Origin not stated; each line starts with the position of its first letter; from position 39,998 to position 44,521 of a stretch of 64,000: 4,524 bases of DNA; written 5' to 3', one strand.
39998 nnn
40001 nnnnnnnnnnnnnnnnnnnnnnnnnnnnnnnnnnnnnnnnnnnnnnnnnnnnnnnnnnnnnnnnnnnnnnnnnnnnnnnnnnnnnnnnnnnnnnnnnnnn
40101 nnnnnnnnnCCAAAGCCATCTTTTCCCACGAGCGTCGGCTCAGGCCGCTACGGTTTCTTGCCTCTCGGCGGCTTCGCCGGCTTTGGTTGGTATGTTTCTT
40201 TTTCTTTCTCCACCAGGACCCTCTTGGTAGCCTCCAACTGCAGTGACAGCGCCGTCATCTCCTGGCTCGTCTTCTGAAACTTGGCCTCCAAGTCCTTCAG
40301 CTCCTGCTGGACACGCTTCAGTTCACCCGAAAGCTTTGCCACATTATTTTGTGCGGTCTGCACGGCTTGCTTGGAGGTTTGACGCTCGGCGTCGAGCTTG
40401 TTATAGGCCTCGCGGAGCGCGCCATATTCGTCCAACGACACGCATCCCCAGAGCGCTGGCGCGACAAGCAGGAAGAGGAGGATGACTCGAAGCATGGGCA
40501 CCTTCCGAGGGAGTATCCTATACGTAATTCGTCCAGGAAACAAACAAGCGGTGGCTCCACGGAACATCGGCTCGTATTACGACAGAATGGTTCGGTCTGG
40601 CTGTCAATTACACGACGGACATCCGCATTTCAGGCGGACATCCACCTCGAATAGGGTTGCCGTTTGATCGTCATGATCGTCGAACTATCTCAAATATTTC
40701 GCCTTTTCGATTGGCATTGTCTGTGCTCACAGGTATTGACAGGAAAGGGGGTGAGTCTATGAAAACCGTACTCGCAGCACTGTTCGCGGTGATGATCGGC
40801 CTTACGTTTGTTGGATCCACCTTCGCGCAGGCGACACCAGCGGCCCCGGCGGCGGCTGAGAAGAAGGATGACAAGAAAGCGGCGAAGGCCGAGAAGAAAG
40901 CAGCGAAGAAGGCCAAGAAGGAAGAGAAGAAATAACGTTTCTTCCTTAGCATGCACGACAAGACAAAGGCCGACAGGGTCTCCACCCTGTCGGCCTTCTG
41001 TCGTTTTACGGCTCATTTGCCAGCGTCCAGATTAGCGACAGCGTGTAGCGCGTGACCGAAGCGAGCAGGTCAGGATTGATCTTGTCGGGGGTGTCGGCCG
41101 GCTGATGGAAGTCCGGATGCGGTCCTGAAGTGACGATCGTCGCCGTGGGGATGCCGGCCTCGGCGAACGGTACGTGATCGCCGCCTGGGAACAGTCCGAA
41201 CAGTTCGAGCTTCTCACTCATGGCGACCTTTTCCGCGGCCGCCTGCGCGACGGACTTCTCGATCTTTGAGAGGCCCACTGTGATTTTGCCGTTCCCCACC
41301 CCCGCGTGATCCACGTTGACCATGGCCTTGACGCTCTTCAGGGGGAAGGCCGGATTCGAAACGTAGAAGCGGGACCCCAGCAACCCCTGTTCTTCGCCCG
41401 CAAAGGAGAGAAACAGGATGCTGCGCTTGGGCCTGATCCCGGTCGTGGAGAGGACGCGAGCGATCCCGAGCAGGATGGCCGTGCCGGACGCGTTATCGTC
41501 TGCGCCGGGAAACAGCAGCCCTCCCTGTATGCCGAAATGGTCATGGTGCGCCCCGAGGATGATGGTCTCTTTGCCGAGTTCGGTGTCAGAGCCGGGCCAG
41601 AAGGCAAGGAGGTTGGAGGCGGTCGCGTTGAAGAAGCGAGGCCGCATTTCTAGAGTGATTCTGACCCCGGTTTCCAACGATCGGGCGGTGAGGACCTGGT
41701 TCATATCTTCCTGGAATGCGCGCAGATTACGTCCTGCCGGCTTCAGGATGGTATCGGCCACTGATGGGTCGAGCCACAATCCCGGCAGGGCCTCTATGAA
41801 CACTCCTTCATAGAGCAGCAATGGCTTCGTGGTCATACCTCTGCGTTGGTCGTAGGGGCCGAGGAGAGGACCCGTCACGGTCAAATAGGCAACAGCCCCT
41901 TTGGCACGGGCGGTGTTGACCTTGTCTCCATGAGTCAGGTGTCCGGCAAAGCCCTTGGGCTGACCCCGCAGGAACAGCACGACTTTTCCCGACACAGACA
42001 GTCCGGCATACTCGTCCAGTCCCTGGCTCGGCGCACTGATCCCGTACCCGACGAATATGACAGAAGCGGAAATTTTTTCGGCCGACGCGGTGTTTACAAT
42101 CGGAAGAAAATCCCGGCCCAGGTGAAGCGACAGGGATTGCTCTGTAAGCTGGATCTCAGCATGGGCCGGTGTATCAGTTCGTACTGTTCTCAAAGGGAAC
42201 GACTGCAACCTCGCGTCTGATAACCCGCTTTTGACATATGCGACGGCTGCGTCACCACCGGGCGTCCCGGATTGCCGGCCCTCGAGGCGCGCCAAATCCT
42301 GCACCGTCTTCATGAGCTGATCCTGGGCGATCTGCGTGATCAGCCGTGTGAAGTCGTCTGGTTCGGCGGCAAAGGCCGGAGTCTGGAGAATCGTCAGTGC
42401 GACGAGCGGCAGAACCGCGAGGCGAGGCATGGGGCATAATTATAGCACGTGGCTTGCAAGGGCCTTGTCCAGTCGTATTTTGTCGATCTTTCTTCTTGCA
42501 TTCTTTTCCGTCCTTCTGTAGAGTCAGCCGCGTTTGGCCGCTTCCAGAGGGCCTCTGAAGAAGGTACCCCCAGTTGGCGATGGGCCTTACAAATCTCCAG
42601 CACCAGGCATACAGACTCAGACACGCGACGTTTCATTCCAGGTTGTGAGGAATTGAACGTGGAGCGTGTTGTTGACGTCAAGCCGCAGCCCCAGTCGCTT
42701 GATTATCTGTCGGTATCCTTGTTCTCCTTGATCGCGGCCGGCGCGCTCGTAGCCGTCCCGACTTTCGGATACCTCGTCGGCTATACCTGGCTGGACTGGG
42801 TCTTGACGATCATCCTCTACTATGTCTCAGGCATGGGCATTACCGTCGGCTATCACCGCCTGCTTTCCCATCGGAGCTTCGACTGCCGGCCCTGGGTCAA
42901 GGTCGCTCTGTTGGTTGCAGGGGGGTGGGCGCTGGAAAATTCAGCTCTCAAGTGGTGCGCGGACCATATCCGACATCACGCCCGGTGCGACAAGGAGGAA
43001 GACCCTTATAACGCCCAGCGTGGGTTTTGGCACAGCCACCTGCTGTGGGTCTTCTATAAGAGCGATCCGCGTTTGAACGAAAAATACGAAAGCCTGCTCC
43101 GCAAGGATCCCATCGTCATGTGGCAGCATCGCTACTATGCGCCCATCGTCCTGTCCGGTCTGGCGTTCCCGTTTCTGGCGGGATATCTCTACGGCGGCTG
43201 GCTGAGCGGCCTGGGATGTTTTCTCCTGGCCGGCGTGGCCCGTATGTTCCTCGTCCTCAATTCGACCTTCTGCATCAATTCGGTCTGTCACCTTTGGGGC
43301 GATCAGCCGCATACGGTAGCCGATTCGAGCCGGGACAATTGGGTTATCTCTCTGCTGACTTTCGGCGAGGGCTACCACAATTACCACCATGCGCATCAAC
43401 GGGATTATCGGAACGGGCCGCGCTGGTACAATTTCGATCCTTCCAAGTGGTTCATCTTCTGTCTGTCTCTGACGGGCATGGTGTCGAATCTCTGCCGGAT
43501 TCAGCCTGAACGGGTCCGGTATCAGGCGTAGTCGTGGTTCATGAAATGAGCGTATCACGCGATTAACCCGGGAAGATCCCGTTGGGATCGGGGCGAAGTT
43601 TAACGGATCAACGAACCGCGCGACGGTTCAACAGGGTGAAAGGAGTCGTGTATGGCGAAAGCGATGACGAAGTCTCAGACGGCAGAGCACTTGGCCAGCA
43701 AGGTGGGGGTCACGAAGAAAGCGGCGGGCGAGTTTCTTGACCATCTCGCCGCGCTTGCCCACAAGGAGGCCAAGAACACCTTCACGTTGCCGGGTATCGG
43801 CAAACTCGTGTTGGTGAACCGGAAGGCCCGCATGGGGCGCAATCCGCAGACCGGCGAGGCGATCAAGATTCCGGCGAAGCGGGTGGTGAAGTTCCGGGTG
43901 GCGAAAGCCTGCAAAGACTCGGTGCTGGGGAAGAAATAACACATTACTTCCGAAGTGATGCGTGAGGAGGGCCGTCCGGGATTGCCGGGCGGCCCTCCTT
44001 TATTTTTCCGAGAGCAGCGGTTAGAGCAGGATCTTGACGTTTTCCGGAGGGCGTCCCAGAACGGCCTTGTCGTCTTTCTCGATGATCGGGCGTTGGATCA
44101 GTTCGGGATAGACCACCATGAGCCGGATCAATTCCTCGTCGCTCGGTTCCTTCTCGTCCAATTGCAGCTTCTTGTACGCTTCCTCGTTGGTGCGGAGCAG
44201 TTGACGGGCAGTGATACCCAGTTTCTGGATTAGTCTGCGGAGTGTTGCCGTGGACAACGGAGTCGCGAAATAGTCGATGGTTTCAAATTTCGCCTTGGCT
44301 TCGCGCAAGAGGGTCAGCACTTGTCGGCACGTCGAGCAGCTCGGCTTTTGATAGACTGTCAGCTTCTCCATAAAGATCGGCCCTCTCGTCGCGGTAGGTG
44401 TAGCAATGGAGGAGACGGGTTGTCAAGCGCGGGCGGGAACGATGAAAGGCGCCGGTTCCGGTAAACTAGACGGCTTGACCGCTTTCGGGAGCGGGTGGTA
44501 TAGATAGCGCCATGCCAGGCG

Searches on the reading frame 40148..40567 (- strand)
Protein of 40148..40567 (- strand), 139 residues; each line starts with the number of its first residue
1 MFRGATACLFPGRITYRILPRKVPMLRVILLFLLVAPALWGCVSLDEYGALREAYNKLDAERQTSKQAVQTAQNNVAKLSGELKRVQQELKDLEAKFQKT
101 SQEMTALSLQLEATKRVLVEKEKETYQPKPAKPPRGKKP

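Call 53: search_protein_families(library=pfam, proteins=[window:40148-40567:-], max_evalue=0.001)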
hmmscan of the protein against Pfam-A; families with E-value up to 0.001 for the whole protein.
window:40148-40567:- (139 aa): 1 family
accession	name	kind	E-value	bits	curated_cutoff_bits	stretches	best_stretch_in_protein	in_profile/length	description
PF08614.16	ATG16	-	0.00032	21.4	33.7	1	51-123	107-179/200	Autophagy protein 16 (ATG16)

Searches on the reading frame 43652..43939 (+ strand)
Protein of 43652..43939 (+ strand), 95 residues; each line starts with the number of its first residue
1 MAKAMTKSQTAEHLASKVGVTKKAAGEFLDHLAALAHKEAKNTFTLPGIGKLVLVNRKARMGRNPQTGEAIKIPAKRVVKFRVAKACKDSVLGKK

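Call 53: search_protein_families(library=pfam, proteins=[window:43652-43939:+], max_evalue=0.001)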
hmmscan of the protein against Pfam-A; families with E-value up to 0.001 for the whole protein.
window:43652-43939:+ (95 aa): 1 family
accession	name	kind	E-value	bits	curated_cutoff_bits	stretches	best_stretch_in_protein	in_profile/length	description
PF00216.26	Bac_DNA_binding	-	2.9e-22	79.1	22.4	1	5-91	1-89/90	Bacterial DNA-binding protein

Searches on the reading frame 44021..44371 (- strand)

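Call 53: search_protein_families(library=pfam, proteins=[window:44021-44371:-], max_evalue=0.001)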
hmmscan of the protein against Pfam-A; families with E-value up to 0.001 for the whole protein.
window:44021-44371:- (116 aa): 2 families
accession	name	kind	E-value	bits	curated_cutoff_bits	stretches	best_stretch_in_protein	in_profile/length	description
PF03960.21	ArsC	-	9e-22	77.6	24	1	7-113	1-77/79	ArsC family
PF00462.30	Glutaredoxin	-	1.3e-07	32.1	22.9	1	5-44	2-41/60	Glutaredoxin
